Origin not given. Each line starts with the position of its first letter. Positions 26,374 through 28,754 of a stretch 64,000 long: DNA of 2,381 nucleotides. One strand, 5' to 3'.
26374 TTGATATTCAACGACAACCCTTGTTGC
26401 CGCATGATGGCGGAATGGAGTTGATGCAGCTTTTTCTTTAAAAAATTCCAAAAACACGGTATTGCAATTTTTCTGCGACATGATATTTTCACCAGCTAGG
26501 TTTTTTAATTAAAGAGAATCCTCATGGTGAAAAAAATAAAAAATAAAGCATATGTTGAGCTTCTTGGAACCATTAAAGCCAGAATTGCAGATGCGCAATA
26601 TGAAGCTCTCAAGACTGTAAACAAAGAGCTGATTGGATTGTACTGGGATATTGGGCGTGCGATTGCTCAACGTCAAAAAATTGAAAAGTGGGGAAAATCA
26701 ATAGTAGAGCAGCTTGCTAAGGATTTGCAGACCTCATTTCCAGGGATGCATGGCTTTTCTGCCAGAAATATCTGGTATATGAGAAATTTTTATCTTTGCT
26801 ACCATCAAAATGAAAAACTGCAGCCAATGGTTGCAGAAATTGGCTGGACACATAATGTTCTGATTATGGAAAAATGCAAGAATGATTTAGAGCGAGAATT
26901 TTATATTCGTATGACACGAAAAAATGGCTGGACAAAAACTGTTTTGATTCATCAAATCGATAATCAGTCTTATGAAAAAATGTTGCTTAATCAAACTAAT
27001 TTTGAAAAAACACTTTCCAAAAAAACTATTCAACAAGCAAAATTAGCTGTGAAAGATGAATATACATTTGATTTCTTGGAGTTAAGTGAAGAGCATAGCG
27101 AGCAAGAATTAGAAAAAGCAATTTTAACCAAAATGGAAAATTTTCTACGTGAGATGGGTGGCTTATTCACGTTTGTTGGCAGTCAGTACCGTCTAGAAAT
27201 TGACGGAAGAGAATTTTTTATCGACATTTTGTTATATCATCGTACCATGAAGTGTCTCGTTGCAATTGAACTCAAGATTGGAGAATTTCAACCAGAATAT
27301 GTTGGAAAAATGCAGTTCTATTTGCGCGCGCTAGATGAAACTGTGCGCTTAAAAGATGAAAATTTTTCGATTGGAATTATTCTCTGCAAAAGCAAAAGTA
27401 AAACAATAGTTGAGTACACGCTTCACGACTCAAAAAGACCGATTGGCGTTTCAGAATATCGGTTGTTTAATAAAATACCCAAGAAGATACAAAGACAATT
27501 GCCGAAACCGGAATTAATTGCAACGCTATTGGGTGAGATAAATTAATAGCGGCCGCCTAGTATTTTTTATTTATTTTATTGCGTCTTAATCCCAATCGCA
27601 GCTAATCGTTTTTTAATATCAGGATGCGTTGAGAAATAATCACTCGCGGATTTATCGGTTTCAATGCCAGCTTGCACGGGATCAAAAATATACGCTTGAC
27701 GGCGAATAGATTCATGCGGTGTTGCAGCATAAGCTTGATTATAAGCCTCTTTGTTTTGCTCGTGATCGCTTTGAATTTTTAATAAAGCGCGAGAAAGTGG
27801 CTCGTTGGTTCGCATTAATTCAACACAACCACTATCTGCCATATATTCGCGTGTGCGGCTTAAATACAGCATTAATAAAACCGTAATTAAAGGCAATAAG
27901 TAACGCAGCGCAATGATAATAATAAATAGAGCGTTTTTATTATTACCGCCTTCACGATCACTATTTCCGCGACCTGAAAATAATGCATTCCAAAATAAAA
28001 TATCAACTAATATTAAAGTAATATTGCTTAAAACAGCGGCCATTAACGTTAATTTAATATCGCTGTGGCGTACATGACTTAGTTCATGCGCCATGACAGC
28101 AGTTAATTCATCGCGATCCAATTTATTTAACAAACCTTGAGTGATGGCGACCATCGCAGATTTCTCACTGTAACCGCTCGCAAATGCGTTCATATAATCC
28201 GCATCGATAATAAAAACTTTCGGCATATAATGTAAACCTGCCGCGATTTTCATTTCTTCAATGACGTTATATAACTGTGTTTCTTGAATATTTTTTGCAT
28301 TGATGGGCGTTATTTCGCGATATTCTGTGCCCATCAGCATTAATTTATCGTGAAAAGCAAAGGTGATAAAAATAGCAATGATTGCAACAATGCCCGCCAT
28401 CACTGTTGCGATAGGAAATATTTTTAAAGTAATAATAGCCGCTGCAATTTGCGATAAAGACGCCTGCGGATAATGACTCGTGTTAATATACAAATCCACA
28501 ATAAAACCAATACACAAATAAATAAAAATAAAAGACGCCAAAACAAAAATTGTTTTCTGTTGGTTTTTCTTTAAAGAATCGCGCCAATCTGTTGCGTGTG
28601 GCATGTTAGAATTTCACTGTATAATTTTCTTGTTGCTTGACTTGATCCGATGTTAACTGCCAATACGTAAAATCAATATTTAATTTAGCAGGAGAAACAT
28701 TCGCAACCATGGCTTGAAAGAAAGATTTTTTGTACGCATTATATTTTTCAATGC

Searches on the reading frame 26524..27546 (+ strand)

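Call 7: search_protein_families(library=pfam, proteins=[window:26524-27546:+], max_evalue=0.01)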
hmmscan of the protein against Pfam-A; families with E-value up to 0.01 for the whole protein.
window:26524-27546:+ (340 aa): 2 families
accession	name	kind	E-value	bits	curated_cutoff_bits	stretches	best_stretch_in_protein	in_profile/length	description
PF06250.17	YhcG_C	-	2.4e-60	203.4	32.5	1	175-327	3-157/157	YhcG PDDEXK nuclease domain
PF17761.7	DUF1016_N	-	5.2e-47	159.8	32.8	1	17-152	2-137/137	DUF1016 N-terminal domain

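Call 9: search_protein_families(library=padloc, proteins=[window:26524-27546:+], max_evalue=0.01)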
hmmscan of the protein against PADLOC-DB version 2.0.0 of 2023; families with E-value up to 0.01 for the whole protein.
window:26524-27546:+ (340 aa): 31 families (the best 25 are shown)
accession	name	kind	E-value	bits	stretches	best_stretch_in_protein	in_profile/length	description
PDLC04831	PDC-S02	-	1.7e-145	482.9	1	5-338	6-339/346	-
PDLC04795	PDC-S02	-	2.2e-138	459.3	1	1-335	16-349/357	-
PDLC04810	PDC-S02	-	4.6e-126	418.8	1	3-335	3-349/355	-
PDLC04807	PDC-S02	-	1.8e-91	305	1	1-326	4-335/351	-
PDLC04803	PDC-S02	-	8.5e-89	295.8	1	75-330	7-258/269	-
PDLC04826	PDC-S02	-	1.6e-84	281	1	2-213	2-214/222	-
PDLC04822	PDC-S02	-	2e-75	252.2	1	5-297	5-293/294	-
PDLC04813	PDC-S02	-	1.9e-63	211.5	1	171-334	3-166/175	-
PDLC04827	PDC-S02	-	4e-51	171.9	1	1-227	1-230/234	-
PDLC04811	PDC-S02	-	1.4e-50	169.5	1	5-167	7-169/172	-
PDLC04800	PDC-S02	-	6.1e-47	157.2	1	5-124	6-125/129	-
PDLC04820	PDC-S02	-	7.9e-45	151.4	1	12-315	28-305/332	-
PDLC04804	PDC-S02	-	4e-44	148.7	1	7-192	8-194/203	-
PDLC04801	PDC-S02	-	5.6e-36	122.4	1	13-172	14-172/205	-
PDLC01464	PD_DExK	-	5.7e-35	118.4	2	119-249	10-126/126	"CAS-I,CAS-II,CAS-III,CAS-IV,CAS-V,CAS-VI; associated"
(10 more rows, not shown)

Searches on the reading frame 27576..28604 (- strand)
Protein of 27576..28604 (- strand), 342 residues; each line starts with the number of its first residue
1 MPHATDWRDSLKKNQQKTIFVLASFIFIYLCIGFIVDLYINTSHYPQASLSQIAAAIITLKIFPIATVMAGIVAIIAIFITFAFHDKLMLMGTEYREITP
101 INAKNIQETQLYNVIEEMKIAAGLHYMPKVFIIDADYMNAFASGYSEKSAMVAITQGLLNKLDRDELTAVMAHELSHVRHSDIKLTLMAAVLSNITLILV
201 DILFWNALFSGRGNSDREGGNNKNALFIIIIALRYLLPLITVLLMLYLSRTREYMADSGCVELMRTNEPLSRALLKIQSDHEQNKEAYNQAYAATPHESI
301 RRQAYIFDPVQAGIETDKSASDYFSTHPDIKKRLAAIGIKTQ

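Call 7: search_protein_families(library=pfam, proteins=[window:27576-28604:-], max_evalue=0.01)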
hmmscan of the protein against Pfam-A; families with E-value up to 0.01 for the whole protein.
window:27576-28604:- (342 aa): 3 families
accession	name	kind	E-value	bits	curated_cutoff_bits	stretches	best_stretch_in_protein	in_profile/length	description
PF01435.24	Peptidase_M48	-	4e-37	128.3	20.3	1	107-337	3-182/186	Peptidase family M48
PF05569.17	Peptidase_M56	-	1.9e-05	24.5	31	1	101-195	130-221/296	BlaR1 peptidase M56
PF18958.6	DUF5700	-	0.0037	17.1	25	1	127-187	95-150/283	Putative zinc dependent peptidase (DUF5700)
